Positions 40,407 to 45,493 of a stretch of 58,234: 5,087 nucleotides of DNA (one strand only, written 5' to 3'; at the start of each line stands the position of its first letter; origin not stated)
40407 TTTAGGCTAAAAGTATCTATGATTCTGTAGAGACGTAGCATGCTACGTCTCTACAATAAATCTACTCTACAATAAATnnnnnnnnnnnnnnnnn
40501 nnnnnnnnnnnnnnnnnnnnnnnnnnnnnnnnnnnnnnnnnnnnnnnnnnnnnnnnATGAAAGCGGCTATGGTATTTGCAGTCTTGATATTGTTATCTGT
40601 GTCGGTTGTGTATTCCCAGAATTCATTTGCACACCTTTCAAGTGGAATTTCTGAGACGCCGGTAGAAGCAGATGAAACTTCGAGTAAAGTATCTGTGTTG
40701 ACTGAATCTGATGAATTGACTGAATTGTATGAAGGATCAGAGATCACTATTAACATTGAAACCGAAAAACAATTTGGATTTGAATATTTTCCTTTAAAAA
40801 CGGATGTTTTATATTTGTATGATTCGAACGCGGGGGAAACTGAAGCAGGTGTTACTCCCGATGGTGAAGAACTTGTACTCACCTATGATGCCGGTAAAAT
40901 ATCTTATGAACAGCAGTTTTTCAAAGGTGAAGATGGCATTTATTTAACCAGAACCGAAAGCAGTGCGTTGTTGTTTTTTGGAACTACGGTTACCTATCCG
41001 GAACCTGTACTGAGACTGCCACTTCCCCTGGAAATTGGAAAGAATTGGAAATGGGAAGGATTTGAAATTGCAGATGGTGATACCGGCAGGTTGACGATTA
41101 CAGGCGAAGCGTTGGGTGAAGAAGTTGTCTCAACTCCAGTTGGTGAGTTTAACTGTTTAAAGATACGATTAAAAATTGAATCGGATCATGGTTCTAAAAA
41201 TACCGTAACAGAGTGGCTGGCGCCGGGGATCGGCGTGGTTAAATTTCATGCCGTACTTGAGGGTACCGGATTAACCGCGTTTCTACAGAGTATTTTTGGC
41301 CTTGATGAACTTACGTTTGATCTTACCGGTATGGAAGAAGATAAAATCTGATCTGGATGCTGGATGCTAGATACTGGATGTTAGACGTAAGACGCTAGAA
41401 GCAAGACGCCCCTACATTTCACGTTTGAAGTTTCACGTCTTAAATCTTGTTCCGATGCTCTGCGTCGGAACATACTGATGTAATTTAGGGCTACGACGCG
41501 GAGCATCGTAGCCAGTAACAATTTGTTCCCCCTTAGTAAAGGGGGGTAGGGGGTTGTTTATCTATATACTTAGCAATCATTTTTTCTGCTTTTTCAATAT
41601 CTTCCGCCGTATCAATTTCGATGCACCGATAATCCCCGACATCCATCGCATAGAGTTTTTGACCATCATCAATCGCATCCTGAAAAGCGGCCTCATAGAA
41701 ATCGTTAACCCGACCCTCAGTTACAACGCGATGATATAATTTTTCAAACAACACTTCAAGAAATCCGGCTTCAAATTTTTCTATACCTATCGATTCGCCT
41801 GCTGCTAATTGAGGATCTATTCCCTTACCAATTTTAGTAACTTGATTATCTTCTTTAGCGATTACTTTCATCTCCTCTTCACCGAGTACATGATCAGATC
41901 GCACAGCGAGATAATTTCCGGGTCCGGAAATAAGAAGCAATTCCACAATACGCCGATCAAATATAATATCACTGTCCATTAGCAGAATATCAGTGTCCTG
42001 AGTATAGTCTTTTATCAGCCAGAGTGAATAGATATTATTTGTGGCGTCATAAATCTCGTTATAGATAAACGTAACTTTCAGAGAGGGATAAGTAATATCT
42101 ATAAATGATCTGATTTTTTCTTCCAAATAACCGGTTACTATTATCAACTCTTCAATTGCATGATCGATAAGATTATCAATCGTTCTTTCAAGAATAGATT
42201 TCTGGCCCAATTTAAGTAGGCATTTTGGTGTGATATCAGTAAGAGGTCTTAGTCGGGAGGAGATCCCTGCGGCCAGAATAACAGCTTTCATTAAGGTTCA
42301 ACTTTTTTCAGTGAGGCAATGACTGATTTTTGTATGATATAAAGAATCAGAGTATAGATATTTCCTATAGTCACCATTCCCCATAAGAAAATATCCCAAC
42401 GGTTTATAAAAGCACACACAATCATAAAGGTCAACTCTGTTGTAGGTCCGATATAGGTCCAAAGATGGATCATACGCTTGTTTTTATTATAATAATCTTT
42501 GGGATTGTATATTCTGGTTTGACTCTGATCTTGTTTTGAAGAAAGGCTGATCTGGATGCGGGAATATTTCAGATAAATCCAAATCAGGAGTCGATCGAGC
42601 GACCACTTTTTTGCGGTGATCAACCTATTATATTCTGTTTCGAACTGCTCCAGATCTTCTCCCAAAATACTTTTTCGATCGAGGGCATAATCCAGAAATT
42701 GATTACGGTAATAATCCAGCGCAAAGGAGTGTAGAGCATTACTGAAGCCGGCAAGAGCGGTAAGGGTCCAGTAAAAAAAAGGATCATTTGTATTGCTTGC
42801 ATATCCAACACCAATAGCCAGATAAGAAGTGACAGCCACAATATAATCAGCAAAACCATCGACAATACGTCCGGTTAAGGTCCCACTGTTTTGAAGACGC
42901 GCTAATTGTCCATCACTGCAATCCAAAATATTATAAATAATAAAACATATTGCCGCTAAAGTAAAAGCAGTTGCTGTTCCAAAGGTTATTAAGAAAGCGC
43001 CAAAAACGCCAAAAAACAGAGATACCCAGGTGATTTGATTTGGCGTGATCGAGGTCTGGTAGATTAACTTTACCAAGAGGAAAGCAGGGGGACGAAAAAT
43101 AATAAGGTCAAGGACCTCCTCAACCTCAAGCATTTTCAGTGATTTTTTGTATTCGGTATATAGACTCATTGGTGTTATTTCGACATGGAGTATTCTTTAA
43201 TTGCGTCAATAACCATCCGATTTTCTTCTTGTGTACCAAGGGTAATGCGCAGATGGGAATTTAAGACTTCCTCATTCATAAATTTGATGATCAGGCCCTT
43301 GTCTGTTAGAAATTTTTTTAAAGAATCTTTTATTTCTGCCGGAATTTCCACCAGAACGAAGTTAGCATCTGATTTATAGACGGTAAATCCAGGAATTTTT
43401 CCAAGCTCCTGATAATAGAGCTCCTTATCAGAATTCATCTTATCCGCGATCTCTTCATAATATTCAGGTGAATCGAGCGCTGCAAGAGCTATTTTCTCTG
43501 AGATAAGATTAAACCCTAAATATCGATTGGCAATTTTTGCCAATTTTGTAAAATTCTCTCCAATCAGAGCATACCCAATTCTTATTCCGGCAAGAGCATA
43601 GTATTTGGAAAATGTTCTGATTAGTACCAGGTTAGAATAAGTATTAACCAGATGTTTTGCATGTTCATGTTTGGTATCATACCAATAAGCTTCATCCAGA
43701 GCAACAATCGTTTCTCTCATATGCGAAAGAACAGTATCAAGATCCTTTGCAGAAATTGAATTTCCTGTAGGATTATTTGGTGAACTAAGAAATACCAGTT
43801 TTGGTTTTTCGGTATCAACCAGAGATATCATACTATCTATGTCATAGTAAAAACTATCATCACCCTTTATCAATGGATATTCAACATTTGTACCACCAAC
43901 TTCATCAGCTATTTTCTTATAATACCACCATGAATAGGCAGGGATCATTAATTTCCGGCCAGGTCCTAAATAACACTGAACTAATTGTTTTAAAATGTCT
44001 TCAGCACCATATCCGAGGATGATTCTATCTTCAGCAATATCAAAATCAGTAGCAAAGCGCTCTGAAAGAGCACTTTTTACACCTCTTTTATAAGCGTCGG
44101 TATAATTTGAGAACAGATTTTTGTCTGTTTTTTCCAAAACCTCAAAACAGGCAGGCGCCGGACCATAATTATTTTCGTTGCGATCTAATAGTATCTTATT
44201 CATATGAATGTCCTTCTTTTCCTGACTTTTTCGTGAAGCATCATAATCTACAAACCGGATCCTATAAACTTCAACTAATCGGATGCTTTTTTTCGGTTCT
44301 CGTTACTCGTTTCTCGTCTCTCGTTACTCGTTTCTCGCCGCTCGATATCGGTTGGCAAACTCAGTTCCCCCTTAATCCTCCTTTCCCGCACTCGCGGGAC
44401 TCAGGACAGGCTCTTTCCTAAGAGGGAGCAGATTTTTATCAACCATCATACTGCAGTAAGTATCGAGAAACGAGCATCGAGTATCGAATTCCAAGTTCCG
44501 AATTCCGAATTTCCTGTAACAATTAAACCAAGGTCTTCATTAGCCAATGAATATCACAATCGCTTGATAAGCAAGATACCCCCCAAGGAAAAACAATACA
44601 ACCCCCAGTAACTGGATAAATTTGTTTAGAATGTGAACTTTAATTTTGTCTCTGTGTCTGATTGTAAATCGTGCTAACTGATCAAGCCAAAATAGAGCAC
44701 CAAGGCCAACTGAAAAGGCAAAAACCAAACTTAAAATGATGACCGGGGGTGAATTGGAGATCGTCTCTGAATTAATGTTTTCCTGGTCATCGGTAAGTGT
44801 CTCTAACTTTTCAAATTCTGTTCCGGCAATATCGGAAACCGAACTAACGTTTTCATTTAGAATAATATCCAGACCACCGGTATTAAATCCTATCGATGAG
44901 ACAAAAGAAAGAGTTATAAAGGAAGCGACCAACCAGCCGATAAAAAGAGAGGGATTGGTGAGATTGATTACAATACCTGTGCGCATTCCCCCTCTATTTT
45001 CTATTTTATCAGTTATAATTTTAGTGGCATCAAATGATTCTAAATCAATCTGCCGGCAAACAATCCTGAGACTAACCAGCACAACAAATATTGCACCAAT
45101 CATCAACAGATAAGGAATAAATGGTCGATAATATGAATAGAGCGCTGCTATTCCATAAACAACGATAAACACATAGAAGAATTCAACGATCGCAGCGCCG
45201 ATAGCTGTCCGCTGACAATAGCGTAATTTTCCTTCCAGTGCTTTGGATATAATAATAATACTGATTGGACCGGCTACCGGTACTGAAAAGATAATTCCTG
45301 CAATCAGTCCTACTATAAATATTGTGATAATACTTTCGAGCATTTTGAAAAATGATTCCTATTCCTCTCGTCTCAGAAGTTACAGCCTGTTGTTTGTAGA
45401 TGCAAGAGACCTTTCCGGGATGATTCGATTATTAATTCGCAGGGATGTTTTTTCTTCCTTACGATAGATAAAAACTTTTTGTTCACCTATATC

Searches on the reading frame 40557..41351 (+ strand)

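Call 98: search_protein_families(library=pfam, proteins=[window:40557-41351:+], max_evalue=0.00001)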
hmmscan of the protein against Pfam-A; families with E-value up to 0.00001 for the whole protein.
window:40557-41351:+ (264 aa): 1 family
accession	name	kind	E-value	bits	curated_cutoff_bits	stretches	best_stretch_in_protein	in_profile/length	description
PF21347.3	DUF3108_like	-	1.4e-07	32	27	1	187-229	138-183/199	DUF3108-like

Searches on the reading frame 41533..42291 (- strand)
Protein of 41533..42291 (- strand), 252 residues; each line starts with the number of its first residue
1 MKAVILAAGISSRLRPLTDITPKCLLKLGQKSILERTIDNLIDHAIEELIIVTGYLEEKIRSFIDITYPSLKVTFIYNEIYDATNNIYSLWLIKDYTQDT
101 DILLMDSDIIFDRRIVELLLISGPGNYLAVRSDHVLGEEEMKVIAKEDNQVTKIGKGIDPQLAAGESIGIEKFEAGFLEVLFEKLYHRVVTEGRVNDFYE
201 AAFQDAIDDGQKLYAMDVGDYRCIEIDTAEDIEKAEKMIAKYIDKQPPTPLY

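Call 107: search_protein_families(library=pfam, proteins=[window:41533-42291:-], max_evalue=0.00001)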
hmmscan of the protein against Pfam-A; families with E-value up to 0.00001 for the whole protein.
window:41533-42291:- (252 aa): 2 families
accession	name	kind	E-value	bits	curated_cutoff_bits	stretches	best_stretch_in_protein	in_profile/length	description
PF00483.29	NTP_transferase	-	4.5e-13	49.8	21.2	1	2-116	1-118/245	Nucleotidyl transferase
PF12804.13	NTP_transf_3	-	3.1e-11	44.1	27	1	3-120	1-108/160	MobA-like NTP transferase domain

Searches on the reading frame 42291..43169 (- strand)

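Call 107: search_protein_families(library=pfam, proteins=[window:42291-43169:-], max_evalue=0.00001)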
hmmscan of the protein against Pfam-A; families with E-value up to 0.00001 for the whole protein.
window:42291-43169:- (292 aa): 1 family
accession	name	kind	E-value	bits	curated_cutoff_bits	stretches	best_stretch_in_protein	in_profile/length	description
PF01066.26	CDP-OH_P_transf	-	1.1e-12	49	22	1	42-133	3-86/152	CDP-alcohol phosphatidyltransferase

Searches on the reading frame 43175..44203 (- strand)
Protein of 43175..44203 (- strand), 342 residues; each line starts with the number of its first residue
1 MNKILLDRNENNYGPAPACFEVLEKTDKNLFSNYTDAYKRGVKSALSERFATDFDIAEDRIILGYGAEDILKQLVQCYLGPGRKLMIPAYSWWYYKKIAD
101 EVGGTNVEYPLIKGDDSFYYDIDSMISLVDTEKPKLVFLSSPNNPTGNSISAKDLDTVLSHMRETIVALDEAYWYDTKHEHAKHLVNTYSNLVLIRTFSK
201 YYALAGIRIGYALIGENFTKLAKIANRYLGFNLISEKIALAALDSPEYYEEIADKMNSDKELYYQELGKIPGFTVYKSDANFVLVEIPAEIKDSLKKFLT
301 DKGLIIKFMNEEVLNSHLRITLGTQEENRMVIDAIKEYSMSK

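Call 107: search_protein_families(library=pfam, proteins=[window:43175-44203:-], max_evalue=0.00001)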
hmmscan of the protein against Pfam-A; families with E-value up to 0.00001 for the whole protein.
window:43175-44203:- (342 aa): 1 family
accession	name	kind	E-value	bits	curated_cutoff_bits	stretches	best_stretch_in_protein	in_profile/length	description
PF00155.27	Aminotran_1_2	-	5.6e-44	151.2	19.7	1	2-335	2-361/361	Aminotransferase class I and II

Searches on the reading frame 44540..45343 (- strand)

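Call 107: search_protein_families(library=pfam, proteins=[window:44540-45343:-], max_evalue=0.00001)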
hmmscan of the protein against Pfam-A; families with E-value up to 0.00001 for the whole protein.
window:44540-45343:- (267 aa): 1 family
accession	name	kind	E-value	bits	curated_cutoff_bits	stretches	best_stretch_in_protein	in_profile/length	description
PF01810.24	LysE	-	1.7e-09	37.9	25.6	1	24-142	7-121/193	LysE type translocator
